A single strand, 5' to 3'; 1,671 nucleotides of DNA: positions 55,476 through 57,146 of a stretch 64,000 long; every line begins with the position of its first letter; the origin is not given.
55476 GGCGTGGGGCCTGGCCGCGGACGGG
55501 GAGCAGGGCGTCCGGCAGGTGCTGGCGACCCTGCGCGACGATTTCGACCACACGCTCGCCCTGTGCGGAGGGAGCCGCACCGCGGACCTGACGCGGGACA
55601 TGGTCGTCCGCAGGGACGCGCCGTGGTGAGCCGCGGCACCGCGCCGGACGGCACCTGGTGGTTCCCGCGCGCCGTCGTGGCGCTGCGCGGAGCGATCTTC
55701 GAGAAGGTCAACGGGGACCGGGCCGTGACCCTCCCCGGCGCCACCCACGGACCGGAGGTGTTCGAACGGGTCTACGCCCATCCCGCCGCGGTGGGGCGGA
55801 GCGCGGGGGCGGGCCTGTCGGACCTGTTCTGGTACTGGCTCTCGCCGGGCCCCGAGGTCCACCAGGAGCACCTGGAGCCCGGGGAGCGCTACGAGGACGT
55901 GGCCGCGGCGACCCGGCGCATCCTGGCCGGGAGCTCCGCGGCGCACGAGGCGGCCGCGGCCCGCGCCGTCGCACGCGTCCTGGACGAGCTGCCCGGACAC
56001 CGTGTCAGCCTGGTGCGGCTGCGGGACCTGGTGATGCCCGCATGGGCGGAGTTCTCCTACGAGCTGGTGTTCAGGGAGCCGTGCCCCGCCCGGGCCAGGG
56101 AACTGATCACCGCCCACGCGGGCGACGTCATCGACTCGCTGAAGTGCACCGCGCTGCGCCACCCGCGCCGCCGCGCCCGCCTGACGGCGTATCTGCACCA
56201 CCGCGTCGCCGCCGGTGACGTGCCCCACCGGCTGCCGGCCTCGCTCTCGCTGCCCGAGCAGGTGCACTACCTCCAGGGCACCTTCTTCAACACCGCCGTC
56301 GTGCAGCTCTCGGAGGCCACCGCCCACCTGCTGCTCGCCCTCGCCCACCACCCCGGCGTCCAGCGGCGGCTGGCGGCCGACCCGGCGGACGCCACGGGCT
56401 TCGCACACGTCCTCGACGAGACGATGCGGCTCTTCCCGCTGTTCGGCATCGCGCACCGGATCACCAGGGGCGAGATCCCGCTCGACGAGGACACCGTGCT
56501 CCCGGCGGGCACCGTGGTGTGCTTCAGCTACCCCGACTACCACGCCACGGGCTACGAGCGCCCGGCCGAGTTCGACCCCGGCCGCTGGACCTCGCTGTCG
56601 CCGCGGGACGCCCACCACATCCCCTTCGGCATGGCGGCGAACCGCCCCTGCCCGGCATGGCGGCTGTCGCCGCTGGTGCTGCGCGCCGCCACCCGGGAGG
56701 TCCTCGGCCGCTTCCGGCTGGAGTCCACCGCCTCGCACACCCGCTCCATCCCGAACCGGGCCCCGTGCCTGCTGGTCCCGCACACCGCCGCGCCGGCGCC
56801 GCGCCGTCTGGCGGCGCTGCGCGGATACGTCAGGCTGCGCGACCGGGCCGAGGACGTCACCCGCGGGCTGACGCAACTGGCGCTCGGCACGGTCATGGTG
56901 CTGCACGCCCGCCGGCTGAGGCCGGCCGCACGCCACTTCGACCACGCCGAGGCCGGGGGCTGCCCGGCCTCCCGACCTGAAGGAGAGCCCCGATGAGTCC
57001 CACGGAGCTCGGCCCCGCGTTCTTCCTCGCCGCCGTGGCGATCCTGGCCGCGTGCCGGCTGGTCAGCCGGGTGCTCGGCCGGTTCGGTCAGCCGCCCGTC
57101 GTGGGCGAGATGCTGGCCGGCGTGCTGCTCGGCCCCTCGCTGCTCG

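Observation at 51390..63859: Candidate uncharacterised aromatic-amino-acid-derived pathway cluster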

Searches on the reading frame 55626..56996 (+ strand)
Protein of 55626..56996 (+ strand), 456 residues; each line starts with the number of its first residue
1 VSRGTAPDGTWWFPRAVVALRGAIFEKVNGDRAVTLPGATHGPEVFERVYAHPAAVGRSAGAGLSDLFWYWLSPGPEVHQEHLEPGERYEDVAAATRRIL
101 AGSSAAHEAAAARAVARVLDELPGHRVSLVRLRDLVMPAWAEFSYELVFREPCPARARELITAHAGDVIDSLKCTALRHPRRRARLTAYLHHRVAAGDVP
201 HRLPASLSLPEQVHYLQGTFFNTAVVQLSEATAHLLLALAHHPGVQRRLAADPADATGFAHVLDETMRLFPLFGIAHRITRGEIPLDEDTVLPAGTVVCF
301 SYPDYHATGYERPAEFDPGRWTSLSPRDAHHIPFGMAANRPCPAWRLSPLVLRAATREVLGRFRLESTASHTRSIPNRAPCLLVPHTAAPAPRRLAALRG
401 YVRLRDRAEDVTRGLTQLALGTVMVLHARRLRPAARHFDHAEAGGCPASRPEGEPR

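Call 7: search_protein_families(library=pfam, proteins=[window:55626-56996:+], max_evalue=0.01)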
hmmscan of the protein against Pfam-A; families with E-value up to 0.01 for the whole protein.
window:55626-56996:+ (456 aa): 1 family
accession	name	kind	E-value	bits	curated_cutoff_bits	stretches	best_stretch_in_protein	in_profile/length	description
PF00067.27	p450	-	4.1e-11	42.8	22.8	1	218-378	268-448/462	Cytochrome P450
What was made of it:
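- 55626..56996 (+): Divergent cytochrome P450 of a rare clade, with a ~70-aa C-terminal helical extension. GTGA overlap to the oxidase. PF00067 at 42.8 bits, C-terminal half only (call 7).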

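Call 8: search_protein_families(library=ncbifam, proteins=[window:55626-56996:+], max_evalue=0.001)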
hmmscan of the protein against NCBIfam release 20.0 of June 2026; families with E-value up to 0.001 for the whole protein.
window:55626-56996:+ (456 aa): 2 families
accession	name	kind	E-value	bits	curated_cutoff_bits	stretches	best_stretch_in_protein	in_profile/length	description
NF050147.1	aminopyruv_ApyO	equivalog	3.3e-13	49.1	525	1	229-366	249-396/444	RiPP biosynthesis cytochrome P450 ApyO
NF051859.1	AlbFlvMonOxTrpSyn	equivalog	3.2e-07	29.3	700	1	260-371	321-435/457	bifunctional albaflavenone monooxygenase/terpene synthase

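Call 9: find_encoding_contigs(protein=window:55626-56996:+, flank=10000, max_places=6)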
Protein window:55626-56996:+ (456 aa): no gene with exactly this product is on record in the collection.

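Call 10: find_related_loci(query=window:55626-56993:+, collection=genome_contigs, flank=10000)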
Query window:55626-56993:+ (456 aa) in genome_contigs; peptide patterns used: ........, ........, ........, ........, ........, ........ (x = any residue, [..] = any of these).
198 stretches matched a pattern; 66 encode a relative of the query (tblastn E <= 1e-3); 66 distinct loci.
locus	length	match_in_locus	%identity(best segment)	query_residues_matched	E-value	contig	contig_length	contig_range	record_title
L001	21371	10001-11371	91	1-455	0e+0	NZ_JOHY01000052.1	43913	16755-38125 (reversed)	Streptomyces sp. NRRL F-5123 contig52.1, whole genome shotgun sequence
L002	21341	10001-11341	79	1-447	0e+0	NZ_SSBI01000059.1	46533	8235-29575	Streptomyces sp. A1277 NODE_59_length_46533_cov_104.720209, whole genome shotgun sequence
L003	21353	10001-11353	79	3-454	0e+0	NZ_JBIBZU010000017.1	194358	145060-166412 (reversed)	Streptomyces sp. NPDC014623 NPDC014623_259_D2.ctg-0017, whole genome shotgun sequence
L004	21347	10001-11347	80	5-453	0e+0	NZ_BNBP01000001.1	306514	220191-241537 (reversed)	Streptomyces griseoaurantiacus strain JCM 4763 sequence001, whole genome shotgun sequence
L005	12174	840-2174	79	10-454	0e+0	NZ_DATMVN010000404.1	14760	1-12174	MAG: Streptomyces sp. isolate SMAG_U13069 k141_153761, whole genome shotgun sequence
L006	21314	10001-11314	81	10-447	0e+0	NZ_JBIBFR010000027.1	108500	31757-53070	Streptomyces sp. NPDC008313 NPDC008313_170_C7.ctg-0027, whole genome shotgun sequence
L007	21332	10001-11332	78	10-453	0e+0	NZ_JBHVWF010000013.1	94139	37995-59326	Streptomyces sp. NPDC058221 NPDC058221_T37_C4.ctg-0013, whole genome shotgun sequence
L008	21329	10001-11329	80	10-453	0e+0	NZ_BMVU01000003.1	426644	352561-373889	Streptomyces minutiscleroticus strain JCM 4790 sequence003, whole genome shotgun sequence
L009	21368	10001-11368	79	4-454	0e+0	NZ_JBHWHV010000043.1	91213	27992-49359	Streptomyces sp. NPDC059785 NPDC059785_384_D11.ctg-0043, whole genome shotgun sequence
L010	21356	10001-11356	79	1-452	0e+0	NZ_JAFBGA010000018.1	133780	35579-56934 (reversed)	Streptomyces sp. HB132 Ga0467031_18, whole genome shotgun sequence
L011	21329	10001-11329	79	10-452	0e+0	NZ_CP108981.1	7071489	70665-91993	Streptomyces sp. NBC_00727 chromosome, complete genome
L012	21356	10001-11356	79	5-456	0e+0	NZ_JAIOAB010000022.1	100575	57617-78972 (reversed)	Streptomyces sennicomposti strain RCPT1-4 22, whole genome shotgun sequence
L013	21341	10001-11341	79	10-456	0e+0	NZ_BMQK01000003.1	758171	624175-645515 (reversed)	Streptomyces ruber strain JCM 3131 sequence003, whole genome shotgun sequence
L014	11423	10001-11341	77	2-449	0e+0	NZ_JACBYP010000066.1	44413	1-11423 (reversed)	Streptomyces sp. A108 NODE_66_length_44413_cov_264.725663, whole genome shotgun sequence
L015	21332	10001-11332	79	10-453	0e+0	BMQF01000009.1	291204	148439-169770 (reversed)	Streptomyces fumigatiscleroticus JCM 3101 DNA, sequence009, whole genome shotgun sequence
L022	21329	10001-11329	78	10-452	0e+0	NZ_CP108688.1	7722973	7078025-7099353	Streptomyces sp. NBC_01012 chromosome, complete genome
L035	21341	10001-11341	75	1-449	0e+0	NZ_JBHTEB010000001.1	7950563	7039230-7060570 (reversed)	Streptomyces flavalbus strain CGMCC 4.7400 tig00000001, whole genome shotgun sequence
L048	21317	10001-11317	69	12-450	0e+0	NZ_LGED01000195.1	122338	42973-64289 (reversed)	Saccharothrix sp. NRRL B-16348 P442contig29.1, whole genome shotgun sequence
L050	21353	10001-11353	76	1-453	0e+0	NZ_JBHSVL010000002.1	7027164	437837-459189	Streptomyces thermocoprophilus strain JCM 10918 contig_2_pilon, whole genome shotgun sequence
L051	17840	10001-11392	64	12-450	0e+0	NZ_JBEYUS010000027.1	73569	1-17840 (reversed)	Saccharopolyspora sp. NPDC047091 NPDC047091_58_B6.ctg-0027, whole genome shotgun sequence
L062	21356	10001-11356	79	1-454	0e+0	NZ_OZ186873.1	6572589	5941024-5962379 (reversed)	Streptomyces sp. enrichment culture isolate SudanB58_2053 chromosome c1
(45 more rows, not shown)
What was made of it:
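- Location: in every complete or near-complete chromosome record the cassette lies in the outer ~11% of the record (call 10: L011, L022, L035, L050, L062).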

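Call 18: search_solved_structures(query=window:55626-56996:+, max_evalue=0.01)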
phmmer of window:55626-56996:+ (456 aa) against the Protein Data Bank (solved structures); distinct sequences matched with E-value up to 0.01: 6.
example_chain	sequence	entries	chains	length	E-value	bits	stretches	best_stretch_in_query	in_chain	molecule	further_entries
7ayx_A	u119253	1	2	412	5.9e-05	25.4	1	181-364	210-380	Cytochrome P450 113A1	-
4wpz_A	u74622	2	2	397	0.00018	23.8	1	235-363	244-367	Cytochrome P450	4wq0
3mzs_A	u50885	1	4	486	0.0065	18.6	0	263-367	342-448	Cholesterol side-chain cleavage enzyme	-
5veu_A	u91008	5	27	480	0.0071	18.5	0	261-366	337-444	Cytochrome P450 3A5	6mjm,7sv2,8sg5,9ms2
7lad_A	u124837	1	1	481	0.0071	18.5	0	261-366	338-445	Cytochrome P450 3A5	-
7x53_A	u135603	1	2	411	0.0072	18.5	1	214-348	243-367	Cytochrome P450 family protein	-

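Call 22: search_protein_families(library=pfam, proteins=[L002:11368-12954:+, L008:11657-13183:+, L048:11347-12633:+, L002:16136-17716:+, L008:16360-17127:+, L051:4276-5472:-, L051:3656-4264:-, L051:13762-15051:+, L051:15048-16523:+, L051:16537-17649:+], max_evalue=0.0001)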
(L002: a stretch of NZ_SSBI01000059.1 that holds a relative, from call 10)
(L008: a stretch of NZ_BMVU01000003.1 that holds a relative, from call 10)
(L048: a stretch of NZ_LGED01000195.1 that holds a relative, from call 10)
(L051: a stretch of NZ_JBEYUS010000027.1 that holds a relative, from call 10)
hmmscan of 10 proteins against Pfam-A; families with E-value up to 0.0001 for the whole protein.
L002:11368-12954:+ (528 aa): 2 families
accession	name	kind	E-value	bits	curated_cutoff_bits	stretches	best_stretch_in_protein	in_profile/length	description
PF07690.21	MFS_1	-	8.7e-37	127.3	33.4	1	105-444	3-347/347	Major Facilitator Superfamily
PF00083.30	Sugar_tr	-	1.4e-11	44.4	22.3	1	136-284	49-203/452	Sugar (and other) transporter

L008:11657-13183:+ (508 aa): 1 family
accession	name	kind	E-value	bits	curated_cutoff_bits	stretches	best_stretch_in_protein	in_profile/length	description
PF00999.27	Na_H_Exchanger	-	4.5e-45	154.6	26.2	1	93-469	4-363/375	Sodium/hydrogen exchanger, transmembrane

L048:11347-12633:+ (428 aa): 1 family
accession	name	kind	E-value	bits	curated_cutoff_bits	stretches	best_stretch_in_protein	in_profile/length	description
PF00999.27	Na_H_Exchanger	-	3.1e-42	145.2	26.2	1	21-397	4-363/375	Sodium/hydrogen exchanger, transmembrane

L002:16136-17716:+ (526 aa): 2 families
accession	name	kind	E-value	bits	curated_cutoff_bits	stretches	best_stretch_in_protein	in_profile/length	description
PF00083.30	Sugar_tr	-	2.4e-34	119.4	22.3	1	83-502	5-446/452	Sugar (and other) transporter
PF07690.21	MFS_1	-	2.4e-26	92.9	33.4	2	86-361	3-247/347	Major Facilitator Superfamily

L008:16360-17127:+ (255 aa): 1 family
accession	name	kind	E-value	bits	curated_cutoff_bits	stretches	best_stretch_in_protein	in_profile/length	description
PF18085.6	Mak_N_cap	-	1.1e-29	103.7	22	1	76-164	1-87/87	Maltokinase N-terminal cap domain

L051:4276-5472:- (398 aa): 4 families
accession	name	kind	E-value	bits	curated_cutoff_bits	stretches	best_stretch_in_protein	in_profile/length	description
PF01494.25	FAD_binding_3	-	3.8e-22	79.4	22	1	24-341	4-320/349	FAD binding domain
PF01266.30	DAO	-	7.2e-08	32.8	27.9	1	23-162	1-142/353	FAD dependent oxidoreductase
PF13450.12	NAD_binding_8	-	4.2e-06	27.4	21.9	1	26-61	1-36/68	NAD(P)-binding Rossmann-like domain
PF07992.20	Pyr_redox_2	-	2.2e-05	24.5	26.1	1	23-55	2-34/291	Pyridine nucleotide-disulphide oxidoreductase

L051:3656-4264:- (202 aa): 2 families
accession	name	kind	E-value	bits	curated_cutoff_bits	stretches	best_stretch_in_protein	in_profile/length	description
PF00440.29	TetR_N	-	1.6e-14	53.8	24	1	21-64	1-44/47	Bacterial regulatory proteins, tetR family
PF17754.6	TetR_C_14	-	1.2e-08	35.3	22.7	1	87-167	2-80/112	MftR C-terminal domain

L051:13762-15051:+ (429 aa): 2 families
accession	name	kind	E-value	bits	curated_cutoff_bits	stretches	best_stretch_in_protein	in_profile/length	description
PF13378.12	MR_MLE_C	-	4.6e-53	180.6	29.4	1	190-419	3-219/219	Enolase C-terminal domain-like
PF02746.21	MR_MLE_N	-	3.7e-07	30.8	22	1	88-168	27-117/117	Mandelate racemase / muconate lactonizing enzyme, N-terminal domain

L051:15048-16523:+ (491 aa): 1 family
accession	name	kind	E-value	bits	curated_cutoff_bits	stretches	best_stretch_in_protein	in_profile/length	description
PF00171.27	Aldedh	-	4.6e-163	543.5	23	1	30-485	6-460/461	Aldehyde dehydrogenase family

L051:16537-17649:+ (370 aa): 3 families
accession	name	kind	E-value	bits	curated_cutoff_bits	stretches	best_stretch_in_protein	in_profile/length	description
PF00465.25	Fe-ADH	-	3e-44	151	31.3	1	18-171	3-168/168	Iron-containing alcohol dehydrogenase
PF25137.1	ADH_Fe_C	-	5.9e-44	150.5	27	1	182-370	1-194/194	Fe-containing alcohol dehydrogenase family, C-terminal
PF13685.12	Fe-ADH_2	-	2.9e-13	50.5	28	1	21-135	2-109/149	Iron-containing alcohol dehydrogenase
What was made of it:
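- On Hydroxyphenylglycine or Sam5/Sam8 caffeate pathways: No such domains in any cassette protein (calls 7, 22).
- The cassette has no ring-cleavage dioxygenase, hydratase/lyase, thiolase or beta-oxidation gene (calls 7, 22).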
